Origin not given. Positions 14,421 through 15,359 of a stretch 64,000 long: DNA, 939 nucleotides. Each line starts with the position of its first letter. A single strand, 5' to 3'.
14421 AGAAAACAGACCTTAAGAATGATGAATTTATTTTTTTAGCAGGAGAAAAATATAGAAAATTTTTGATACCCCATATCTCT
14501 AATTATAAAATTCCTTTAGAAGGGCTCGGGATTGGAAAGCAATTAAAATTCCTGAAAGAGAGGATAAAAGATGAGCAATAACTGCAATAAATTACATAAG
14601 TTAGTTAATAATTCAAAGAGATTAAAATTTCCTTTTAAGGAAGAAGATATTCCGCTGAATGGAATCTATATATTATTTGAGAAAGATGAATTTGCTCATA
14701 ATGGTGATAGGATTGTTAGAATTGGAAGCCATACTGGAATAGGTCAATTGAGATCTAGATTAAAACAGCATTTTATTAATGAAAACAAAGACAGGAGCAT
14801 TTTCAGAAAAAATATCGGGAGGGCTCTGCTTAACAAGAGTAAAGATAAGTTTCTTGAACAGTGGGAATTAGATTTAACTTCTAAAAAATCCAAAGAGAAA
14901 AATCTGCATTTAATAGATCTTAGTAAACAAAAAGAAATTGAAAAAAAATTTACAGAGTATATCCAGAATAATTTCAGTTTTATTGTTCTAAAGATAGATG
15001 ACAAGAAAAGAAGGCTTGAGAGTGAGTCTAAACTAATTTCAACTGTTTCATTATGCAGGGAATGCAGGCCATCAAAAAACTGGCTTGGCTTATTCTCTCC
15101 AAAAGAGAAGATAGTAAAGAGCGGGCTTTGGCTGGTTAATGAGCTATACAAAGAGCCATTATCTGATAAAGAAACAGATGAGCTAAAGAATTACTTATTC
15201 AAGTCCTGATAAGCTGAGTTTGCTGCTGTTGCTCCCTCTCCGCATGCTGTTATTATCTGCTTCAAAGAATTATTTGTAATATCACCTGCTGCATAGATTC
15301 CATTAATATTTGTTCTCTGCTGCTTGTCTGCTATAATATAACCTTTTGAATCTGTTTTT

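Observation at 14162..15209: Two-gene module: conserved unknown protein + GIY-YIG-like nuclease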

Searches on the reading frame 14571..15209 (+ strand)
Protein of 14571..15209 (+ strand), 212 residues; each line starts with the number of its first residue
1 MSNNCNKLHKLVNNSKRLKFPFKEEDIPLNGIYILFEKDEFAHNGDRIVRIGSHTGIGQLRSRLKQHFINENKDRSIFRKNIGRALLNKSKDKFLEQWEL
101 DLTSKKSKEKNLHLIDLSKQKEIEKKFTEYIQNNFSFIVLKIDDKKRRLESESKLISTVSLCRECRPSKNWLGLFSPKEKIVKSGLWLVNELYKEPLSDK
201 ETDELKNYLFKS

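Call 3: search_protein_families(library=pfam, proteins=[window:14571-15209:+], max_evalue=1)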
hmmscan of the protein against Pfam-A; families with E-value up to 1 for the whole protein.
window:14571-15209:+ (212 aa): 5 families
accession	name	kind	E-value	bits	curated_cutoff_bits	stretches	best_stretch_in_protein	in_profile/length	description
PF01986.22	DUF123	-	0.0038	18.1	25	1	49-136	9-77/95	Domain of unknown function DUF123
PF20420.3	DUF6702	-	0.0068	16.9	24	1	104-150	40-83/141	Domain of unknown function (DUF6702)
PF01541.30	GIY-YIG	-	0.019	15.7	22.6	1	31-120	3-74/78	GIY-YIG catalytic domain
PF11995.13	DUF3490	-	0.12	12.6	25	1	69-109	74-114/161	Domain of unknown function (DUF3490)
PF10609.15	ParA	-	0.27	11.1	27.1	1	71-132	182-243/246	NUBPL iron-transfer P-loop NTPase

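Call 4: search_protein_families(library=ncbifam, proteins=[window:14571-15209:+], max_evalue=1)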
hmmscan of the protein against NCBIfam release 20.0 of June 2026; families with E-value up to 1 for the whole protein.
window:14571-15209:+ (212 aa): 0 families

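Call 5: search_protein_families(library=padloc, proteins=[window:14571-15209:+], max_evalue=1)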
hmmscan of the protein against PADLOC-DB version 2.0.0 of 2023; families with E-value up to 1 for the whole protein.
window:14571-15209:+ (212 aa): 4 families
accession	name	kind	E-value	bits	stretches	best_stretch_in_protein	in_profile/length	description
PDLC04713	PDC-M57B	-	5.1e-98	324.8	1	1-208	1-208/211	-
PDLC04714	PDC-M57B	-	1.4e-23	81.8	1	6-190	15-213/238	-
PDLC04925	PDC-S14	-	0.0043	14.1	1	23-98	56-126/301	-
PDLC04923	PDC-S14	-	0.0096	13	1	11-74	52-109/320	-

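Call 6: search_protein_families(library=phrogs, proteins=[window:14571-15209:+], max_evalue=1)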
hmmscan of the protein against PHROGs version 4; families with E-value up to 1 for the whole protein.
window:14571-15209:+ (212 aa): 2 families
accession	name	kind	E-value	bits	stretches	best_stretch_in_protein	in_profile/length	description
phrog_2154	-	unknown function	0.15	12.5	1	59-134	8-80/185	-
phrog_34817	-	unknown function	0.4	10.9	1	54-118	179-242/291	-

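Call 11: find_homologous_proteins(query=window:14571-15209:+)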
Query window:14571-15209:+ (212 aa): 4318 proteins with E <= 0.001 among 4515 candidates; the best 120 are listed.
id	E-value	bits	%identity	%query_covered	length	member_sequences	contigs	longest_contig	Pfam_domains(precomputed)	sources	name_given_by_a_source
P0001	6.7e-133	459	100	100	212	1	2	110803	PF26468.1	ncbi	-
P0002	1.3e-121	422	91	100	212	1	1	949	PF26468.1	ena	-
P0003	9.7e-120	416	91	100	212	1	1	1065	PF26468.1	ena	-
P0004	1.6e-114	399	86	100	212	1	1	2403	PF26468.1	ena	-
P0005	1.1e-94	334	75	99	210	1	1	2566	PF26468.1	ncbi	-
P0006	1.3e-94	334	74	99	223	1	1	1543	PF26468.1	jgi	jgi:hypothetical protein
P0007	1.9e-94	333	70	100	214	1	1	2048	PF26468.1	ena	-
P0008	3.1e-93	329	71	99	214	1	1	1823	PF26468.1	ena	-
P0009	9.1e-93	328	74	97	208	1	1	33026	PF26468.1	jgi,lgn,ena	-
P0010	1.6e-92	327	71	99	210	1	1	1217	PF26468.1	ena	-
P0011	2.6e-92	326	71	99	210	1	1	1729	PF26468.1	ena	-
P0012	7.7e-92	325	73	91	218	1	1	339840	PF26468.1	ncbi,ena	-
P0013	9.4e-92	324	71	99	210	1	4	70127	PF26468.1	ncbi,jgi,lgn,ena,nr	ncbi:hypothetical protein AYK26_01035 [Euryarchaeota archaeon SM23-78]|nr:MAG: hypothetical protein 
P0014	1.1e-91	324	70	98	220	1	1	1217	PF26468.1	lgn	-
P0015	1.3e-91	324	71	98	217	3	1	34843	PF26468.1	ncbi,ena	-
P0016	1.3e-91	324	73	99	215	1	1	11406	PF26468.1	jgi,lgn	jgi:hypothetical protein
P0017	1.6e-91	323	69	96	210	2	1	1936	PF26468.1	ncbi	-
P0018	2.2e-91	323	73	96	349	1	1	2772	PF26468.1,PF21818.4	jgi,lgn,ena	-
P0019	3.1e-91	323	69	99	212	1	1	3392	PF26468.1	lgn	-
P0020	3.5e-91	322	70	98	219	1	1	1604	PF26468.1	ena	-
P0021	4.3e-91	322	74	95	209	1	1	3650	PF26468.1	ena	-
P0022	4.3e-91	322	71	100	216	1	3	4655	PF26468.1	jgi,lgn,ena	jgi:hypothetical protein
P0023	5.8e-91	322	70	99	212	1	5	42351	PF26468.1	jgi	jgi:hypothetical protein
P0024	5.9e-91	322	73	96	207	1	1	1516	PF26468.1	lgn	-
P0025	7.4e-91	321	71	100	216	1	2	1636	PF26468.1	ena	-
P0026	7.5e-91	321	70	100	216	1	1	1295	PF26468.1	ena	-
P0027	7.9e-91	321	70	99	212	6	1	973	PF26468.1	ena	-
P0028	1.1e-90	321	70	99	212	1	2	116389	PF26468.1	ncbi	-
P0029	1.7e-90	320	69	99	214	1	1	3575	PF26468.1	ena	-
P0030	2.1e-90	320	70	99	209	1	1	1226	PF26468.1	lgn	-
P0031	2.2e-90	320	70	100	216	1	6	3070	PF26468.1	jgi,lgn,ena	jgi:hypothetical protein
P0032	3.0e-90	319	72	97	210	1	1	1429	PF26468.1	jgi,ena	-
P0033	3.5e-90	319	70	100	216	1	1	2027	PF26468.1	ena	-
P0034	3.7e-90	319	70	100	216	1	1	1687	PF26468.1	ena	-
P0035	3.7e-90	319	70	99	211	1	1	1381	PF26468.1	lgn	-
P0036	4.5e-90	319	70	99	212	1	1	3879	PF26468.1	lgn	-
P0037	4.6e-90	319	70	100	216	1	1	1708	PF26468.1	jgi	-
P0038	4.8e-90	319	70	99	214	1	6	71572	PF26468.1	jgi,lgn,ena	jgi:hypothetical protein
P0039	4.8e-90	319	70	96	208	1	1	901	PF26468.1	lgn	-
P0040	5.4e-90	319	71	99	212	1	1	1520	PF26468.1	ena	-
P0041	5.5e-90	318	69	99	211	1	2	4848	PF26468.1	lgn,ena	-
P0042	6.5e-90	318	69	99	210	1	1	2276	PF26468.1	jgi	jgi:hypothetical protein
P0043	7.1e-90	318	70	99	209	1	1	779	PF26468.1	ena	-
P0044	7.2e-90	318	72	97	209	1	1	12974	PF26468.1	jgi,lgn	jgi:hypothetical protein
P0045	7.4e-90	318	70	99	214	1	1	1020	PF26468.1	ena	-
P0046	7.9e-90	318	69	99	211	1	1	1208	PF26468.1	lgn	-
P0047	9.7e-90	318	70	99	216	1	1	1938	PF26468.1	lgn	-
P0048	9.8e-90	318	69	97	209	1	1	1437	PF26468.1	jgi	-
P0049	1.1e-89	318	69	100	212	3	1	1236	PF26468.1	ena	-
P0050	1.3e-89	317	69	99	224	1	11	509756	PF26468.1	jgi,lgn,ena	-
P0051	1.3e-89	317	70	100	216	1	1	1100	PF26468.1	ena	-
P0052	1.4e-89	317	70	97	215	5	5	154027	PF26468.1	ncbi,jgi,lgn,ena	-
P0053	1.5e-89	317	70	97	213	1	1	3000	PF26468.1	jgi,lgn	jgi:hypothetical protein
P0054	1.6e-89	317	70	99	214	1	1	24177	PF26468.1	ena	-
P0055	1.7e-89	317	70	99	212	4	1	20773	PF26468.1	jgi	-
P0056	1.7e-89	317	70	100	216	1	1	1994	PF26468.1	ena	-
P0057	1.9e-89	317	69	97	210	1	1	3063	PF26468.1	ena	-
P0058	2.1e-89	317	70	99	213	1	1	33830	PF26468.1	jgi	-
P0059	2.2e-89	317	72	97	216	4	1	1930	PF26468.1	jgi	-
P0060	2.3e-89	316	69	99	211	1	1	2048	PF26468.1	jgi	-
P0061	2.5e-89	316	68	99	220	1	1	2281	PF26468.1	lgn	-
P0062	2.5e-89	316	69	95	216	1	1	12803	PF26468.1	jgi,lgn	jgi:hypothetical protein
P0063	3.1e-89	316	71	99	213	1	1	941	PF26468.1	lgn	-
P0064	3.7e-89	316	73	95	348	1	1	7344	PF26468.1,PF21818.4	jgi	-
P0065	4.3e-89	316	70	97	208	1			PF26468.1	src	-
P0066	4.6e-89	315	69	100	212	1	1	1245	PF26468.1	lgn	-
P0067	5.2e-89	315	70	97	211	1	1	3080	PF26468.1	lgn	-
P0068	5.2e-89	315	70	99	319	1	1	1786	PF26468.1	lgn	-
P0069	5.7e-89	315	72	96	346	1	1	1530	PF26468.1,PF21818.4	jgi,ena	-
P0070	5.8e-89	315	68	100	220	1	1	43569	PF26468.1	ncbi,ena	-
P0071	5.9e-89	315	68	99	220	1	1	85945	PF26468.1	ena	-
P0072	6.4e-89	315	71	98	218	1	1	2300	PF26468.1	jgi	-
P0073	9.3e-89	314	69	99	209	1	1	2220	PF26468.1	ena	-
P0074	9.4e-89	314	71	97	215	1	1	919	PF26468.1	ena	-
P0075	1.0e-88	314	69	97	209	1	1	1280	PF26468.1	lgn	-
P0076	1.0e-88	314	70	96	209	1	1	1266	PF26468.1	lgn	-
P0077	1.1e-88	314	70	97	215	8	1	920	PF26468.1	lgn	-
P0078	1.1e-88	314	70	97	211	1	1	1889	PF26468.1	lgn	-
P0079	1.2e-88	314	71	97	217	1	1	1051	PF26468.1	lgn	-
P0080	1.2e-88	314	71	99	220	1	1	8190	PF26468.1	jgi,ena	-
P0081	1.4e-88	314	72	97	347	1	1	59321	PF26468.1,PF21818.4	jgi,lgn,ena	-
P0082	1.5e-88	314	68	99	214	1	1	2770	PF26468.1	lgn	-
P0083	1.6e-88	314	72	97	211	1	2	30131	PF26468.1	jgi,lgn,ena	-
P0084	1.8e-88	314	69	98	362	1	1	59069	PF26468.1,PF21818.4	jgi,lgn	-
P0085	1.8e-88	314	70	97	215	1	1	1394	PF26468.1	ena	-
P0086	1.8e-88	314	67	100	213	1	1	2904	PF26468.1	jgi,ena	-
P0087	2.2e-88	313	71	97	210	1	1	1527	PF26468.1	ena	-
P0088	2.3e-88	313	68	99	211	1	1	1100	PF26468.1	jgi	-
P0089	2.4e-88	313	67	98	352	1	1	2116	PF26468.1,PF21818.4,PF03883.21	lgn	-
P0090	2.4e-88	313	68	99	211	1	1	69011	PF26468.1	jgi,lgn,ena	-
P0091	2.5e-88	313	69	99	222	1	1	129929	PF26468.1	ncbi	ncbi:MAG: hypothetical protein WA102_04470 [Candidatus Methanoperedens sp.]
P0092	2.9e-88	313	69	97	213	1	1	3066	PF26468.1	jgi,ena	-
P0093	3.3e-88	313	73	97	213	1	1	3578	PF26468.1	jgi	-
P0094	3.3e-88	313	72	97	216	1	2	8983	PF26468.1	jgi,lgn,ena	-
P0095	3.5e-88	313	68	99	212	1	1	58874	PF26468.1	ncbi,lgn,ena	-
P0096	4.0e-88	312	70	95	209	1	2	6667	PF26468.1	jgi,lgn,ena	-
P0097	4.2e-88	312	70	97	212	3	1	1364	PF26468.1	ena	-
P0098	4.3e-88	312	70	98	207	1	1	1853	PF26468.1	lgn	-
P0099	4.5e-88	312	68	99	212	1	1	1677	PF26468.1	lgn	-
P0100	4.7e-88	312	67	100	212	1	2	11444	PF26468.1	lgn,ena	-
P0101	5.1e-88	312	67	97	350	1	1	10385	PF26468.1,PF21818.4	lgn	-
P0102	5.4e-88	312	69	99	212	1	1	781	PF26468.1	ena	-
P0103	5.4e-88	312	69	98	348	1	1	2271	PF26468.1,PF21818.4,PF03883.21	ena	-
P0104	5.7e-88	312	69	99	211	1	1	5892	PF26468.1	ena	-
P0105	6.2e-88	312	69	97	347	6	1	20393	PF26468.1,PF21818.4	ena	-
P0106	6.4e-88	312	69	100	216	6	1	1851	PF26468.1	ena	-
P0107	6.7e-88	312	66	99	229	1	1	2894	PF26468.1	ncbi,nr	ncbi:hypothetical protein HZB90_02440 [archaeon]|nr:hypothetical protein [archaeon]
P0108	6.7e-88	312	67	99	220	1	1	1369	PF26468.1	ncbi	-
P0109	6.8e-88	312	68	97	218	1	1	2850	PF26468.1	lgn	-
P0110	6.8e-88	312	68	99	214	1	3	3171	PF26468.1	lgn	-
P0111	7.4e-88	312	69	96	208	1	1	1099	PF26468.1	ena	-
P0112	7.6e-88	311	69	99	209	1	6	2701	PF26468.1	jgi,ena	-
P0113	8.5e-88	311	69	94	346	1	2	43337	PF26468.1,PF21818.4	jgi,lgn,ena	-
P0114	8.6e-88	311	70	97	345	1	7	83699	PF26468.1,PF21818.4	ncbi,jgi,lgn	-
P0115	8.7e-88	311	67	98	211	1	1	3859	PF26468.1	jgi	-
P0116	1.0e-87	311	69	98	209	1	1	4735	PF26468.1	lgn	-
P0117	1.1e-87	311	71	99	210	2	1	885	PF26468.1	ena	-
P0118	1.2e-87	311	68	97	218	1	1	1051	PF26468.1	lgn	-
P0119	1.2e-87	311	68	99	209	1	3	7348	PF26468.1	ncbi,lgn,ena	-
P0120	1.4e-87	311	68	97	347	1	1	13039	PF26468.1,PF21818.4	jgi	-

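Call 12: find_encoding_contigs(protein=P0001, flank=10000, max_places=4)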
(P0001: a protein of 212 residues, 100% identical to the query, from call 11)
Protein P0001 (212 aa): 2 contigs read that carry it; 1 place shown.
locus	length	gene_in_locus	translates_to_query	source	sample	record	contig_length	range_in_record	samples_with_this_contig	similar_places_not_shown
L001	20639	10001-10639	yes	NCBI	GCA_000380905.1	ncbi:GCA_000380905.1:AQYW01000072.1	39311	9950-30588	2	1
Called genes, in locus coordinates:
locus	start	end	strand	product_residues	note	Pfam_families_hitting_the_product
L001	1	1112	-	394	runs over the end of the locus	PF12704:MacB_PCD, PF02687:FtsX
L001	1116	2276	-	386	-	PF10633:NPCBM_assoc (faint)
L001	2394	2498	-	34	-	-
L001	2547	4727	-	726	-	PF00005:ABC_tran, PF14890:Intein_splicing, PF14528:LAGLIDADG_3 (faint), PF00005:ABC_tran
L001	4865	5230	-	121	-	-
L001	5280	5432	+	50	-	-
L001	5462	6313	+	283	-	PF02655:ATP-grasp_3, PF08443:RimK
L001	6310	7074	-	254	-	PF00795:CN_hydrolase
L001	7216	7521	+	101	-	-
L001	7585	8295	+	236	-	PF01135:PCMT, PF00398:RrnaAD (weak), PF08704:GCD14, PF13489:Methyltransf_23 (weak), PF05175:MTS, PF13847:Methyltransf_31, PF08241:Methyltransf_11, PF13649:Methyltransf_25, +1 more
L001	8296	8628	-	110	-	-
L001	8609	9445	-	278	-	-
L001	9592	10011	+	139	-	PF21818:DUF6884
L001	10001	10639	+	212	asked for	PF26468:GIY_YIG_3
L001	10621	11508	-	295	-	PF00070:Pyr_redox (faint), PF00890:FAD_binding_2 (weak), PF01134:GIDA (faint), PF01266:DAO (faint), PF03486:HI0933_like (faint), PF07992:Pyr_redox_2, PF12831:FAD_oxidored (weak), PF13738:Pyr_redox_3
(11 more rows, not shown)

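Call 13: find_related_loci(query=window:14571-15209:+, collection=genome_contigs, flank=6000)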
Query window:14571-15209:+ (212 aa) in genome_contigs; peptide patterns used: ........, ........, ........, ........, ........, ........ (x = any residue, [..] = any of these).
240 stretches matched a pattern; 7 encode a relative of the query (tblastn E <= 1e-3); 7 distinct loci.
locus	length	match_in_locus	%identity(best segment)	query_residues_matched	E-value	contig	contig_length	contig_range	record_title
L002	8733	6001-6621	71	1-207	8e-98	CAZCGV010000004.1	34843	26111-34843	MAG TPA_asm: uncultured Methanosarcinales archaeon isolate binchicken_co42_508 genome assembly, contig: NODE_1112_length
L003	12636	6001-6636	69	1-209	3e-95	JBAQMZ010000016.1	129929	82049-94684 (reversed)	MAG: Candidatus Methanoperedens sp. isolate MFD12050_ilm_asm_bin25 k127_18751, whole genome shotgun sequence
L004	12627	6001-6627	69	1-209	5e-93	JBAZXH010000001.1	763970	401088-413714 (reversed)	MAG: Candidatus Pacearchaeota archaeon isolate SO_2017_GW1_51 NODE_49_length_763970_cov_4.841685_OW334_2017, whole genom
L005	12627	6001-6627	67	1-209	2e-93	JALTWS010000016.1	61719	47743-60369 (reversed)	MAG: Candidatus Azambacteria bacterium isolate S141_metabat1_scaf2bin.007 S141_NODE_236_length_61719_cov_4.883751, whole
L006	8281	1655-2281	70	1-209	3e-92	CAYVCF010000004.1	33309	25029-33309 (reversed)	MAG TPA_asm: Candidatus Woesearchaeota archaeon isolate SRP050083_co1_89 genome assembly, contig: NODE_450_length_33309_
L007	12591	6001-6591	63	11-207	1e-75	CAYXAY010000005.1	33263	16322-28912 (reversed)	MAG TPA_asm: uncultured archaeon isolate SRP257756_co1_240 genome assembly, contig: NODE_857_length_33263_cov_7.516020,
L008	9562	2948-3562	45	1-205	5e-62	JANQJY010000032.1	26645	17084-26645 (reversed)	MAG: Rickettsiales bacterium isolate PL25a_bin.132 k99_3627345, whole genome shotgun sequence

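Call 24: find_encoding_contigs(protein=P0050, flank=8000, max_places=6)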
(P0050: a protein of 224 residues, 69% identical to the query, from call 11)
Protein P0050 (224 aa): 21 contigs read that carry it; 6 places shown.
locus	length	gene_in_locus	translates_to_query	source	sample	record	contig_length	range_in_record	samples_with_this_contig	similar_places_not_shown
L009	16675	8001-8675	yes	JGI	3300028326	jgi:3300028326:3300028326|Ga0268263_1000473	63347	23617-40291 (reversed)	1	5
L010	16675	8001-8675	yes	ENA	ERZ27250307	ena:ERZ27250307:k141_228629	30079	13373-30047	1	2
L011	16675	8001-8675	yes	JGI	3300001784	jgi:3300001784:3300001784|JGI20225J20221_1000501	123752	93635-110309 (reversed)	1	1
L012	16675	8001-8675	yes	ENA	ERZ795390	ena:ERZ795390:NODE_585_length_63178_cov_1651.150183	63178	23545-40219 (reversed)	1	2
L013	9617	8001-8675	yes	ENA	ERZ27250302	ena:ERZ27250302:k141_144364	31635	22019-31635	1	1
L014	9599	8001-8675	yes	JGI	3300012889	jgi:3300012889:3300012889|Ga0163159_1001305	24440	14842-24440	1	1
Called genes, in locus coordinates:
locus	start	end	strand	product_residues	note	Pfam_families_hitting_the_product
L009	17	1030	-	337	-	PF01118:Semialdhyde_dh, PF22698:Semialdhyde_dhC_1, PF02774:Semialdhyde_dhC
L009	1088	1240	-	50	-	-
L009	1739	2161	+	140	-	PF15891:Nuc_deoxyri_tr2, PF05014:Nuc_deoxyrib_tr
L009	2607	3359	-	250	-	PF01902:Diphthami_syn_2_N, PF28410:Diphthami_syn_2_C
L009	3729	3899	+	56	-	-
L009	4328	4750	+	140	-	PF00583:Acetyltransf_1, PF13673:Acetyltransf_10, PF13508:Acetyltransf_7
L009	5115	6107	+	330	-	-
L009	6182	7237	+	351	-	-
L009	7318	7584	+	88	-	-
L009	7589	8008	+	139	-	PF21818:DUF6884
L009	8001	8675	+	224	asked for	PF26468:GIY_YIG_3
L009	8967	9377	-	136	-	-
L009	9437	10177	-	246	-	-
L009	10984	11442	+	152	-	PF00011:HSP20, PF17886:ArsA_HSP20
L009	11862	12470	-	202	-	PF01871:AMMECR1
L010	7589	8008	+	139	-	PF21818:DUF6884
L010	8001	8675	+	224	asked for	PF26468:GIY_YIG_3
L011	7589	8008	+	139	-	PF21818:DUF6884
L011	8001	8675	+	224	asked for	PF26468:GIY_YIG_3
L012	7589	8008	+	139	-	PF21818:DUF6884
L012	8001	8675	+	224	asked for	PF26468:GIY_YIG_3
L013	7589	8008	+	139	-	PF21818:DUF6884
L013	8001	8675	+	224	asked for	PF26468:GIY_YIG_3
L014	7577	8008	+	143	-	PF21818:DUF6884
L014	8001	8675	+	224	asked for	PF26468:GIY_YIG_3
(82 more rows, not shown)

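Call 26: find_encoding_contigs(protein=P0012, flank=8000, max_places=1)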
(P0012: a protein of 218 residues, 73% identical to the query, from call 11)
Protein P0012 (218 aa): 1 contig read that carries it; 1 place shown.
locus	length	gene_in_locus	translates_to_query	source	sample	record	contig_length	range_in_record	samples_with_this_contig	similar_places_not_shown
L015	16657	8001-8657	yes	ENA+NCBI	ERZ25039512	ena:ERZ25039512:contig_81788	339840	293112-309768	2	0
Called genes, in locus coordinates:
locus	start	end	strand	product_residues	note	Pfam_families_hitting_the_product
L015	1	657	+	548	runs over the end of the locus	PF02518:HATPase_c, PF13589:HATPase_c_3, PF09239:Topo-VIb_trans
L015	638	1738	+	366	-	PF04406:TP6A_N, PF20768:Topo_VI_alpha, PF21180:TOP6A-Spo11_Toprim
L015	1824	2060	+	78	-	-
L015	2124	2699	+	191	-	PF14528:LAGLIDADG_3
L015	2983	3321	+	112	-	-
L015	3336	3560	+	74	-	-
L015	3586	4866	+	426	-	PF13231:PMT_2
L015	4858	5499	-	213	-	-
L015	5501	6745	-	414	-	PF13506:Glyco_transf_21, PF03142:Chitin_synth_2 (faint), PF00535:Glycos_transf_2, PF10111:Glyco_tranf_2_2, PF13641:Glyco_tranf_2_3, PF13632:Glyco_trans_2_3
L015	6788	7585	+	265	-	PF00154:RecA_N, PF13481:AAA_25, PF06745:ATPase, PF08423:Rad51, PF05707:Zot (weak), PF13479:AAA_24 (weak)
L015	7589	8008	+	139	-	PF21818:DUF6884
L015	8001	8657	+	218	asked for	PF26468:GIY_YIG_3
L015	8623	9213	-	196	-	PF00318:Ribosomal_S2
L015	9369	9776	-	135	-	PF01938:TRAM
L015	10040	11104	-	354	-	PF14520:HHH_5, PF00154:RecA_N, PF08423:Rad51, PF06745:ATPase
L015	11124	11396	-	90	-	-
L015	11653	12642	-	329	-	PF01336:tRNA_anti-codon (weak), PF08646:Rep_fac-A_C (weak)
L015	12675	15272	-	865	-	PF01832:Glucosaminidase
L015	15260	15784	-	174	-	-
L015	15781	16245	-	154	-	-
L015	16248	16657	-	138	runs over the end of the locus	-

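Call 27: find_encoding_contigs(protein=P0052, flank=8000, max_places=1)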
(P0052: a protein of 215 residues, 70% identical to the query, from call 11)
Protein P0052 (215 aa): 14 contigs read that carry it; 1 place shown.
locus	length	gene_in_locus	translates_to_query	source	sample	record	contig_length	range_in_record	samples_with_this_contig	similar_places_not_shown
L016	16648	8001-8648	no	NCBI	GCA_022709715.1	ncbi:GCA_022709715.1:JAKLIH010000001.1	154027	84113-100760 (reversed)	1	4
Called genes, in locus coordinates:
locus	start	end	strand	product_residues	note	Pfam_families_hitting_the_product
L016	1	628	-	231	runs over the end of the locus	PF01255:Prenyltransf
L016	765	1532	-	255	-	-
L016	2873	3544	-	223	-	-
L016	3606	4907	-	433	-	PF21799:MurD-like_N (weak), PF08245:Mur_ligase_M, PF02875:Mur_ligase_C (weak)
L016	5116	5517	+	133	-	-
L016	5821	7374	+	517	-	-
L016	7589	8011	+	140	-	PF21818:DUF6884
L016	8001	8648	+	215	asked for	PF26468:GIY_YIG_3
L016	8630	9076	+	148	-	-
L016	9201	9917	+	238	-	-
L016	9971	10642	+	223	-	PF13489:Methyltransf_23, PF13847:Methyltransf_31, PF08241:Methyltransf_11, PF08242:Methyltransf_12 (weak), PF13649:Methyltransf_25 (weak)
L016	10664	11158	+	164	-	PF20603:Bact_hydrolase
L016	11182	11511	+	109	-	PF03819:MazG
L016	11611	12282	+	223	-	PF01996:F420_ligase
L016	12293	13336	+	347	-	PF09925:DUF2157 (weak)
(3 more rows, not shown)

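Call 28: find_encoding_contigs(protein=P0114, flank=8000, max_places=1)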
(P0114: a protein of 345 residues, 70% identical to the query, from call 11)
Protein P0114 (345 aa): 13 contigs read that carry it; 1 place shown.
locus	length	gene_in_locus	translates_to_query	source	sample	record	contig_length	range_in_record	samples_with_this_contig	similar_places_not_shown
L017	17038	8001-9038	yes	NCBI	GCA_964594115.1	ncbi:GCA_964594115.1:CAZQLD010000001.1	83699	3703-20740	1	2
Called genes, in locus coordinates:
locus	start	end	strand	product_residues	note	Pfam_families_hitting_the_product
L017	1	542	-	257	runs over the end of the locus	-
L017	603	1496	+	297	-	PF00557:Peptidase_M24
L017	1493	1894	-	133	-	-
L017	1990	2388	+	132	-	-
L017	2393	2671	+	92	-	-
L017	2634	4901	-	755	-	PF02359:CDC48_N, PF02933:CDC48_2, PF05496:RuvB_N, PF00004:AAA, PF07724:AAA_2 (weak), PF17862:AAA_lid_3, PF00004:AAA, PF17862:AAA_lid_3, +24 more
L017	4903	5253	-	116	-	-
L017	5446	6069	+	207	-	-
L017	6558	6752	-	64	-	-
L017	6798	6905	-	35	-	-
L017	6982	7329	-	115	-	-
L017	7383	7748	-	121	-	-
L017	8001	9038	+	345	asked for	PF21818:DUF6884, PF26468:GIY_YIG_3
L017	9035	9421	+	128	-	PF01751:Toprim, PF13662:Toprim_4 (weak)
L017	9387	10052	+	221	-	PF00730:HhH-GPD, PF00633:HHH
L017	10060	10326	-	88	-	-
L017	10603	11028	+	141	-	-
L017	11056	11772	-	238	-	PF01135:PCMT, PF13847:Methyltransf_31 (weak)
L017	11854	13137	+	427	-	PF02403:Seryl_tRNA_N, PF00587:tRNA-synt_2b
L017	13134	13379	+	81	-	-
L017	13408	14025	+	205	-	-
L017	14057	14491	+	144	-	-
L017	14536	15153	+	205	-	PF14582:Metallophos_3 (faint), PF00149:Metallophos, PF12850:Metallophos_2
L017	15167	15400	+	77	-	-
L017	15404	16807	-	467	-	PF04542:Sigma70_r2 (faint), PF13255:DUF4046 (faint)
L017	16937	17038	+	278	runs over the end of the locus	-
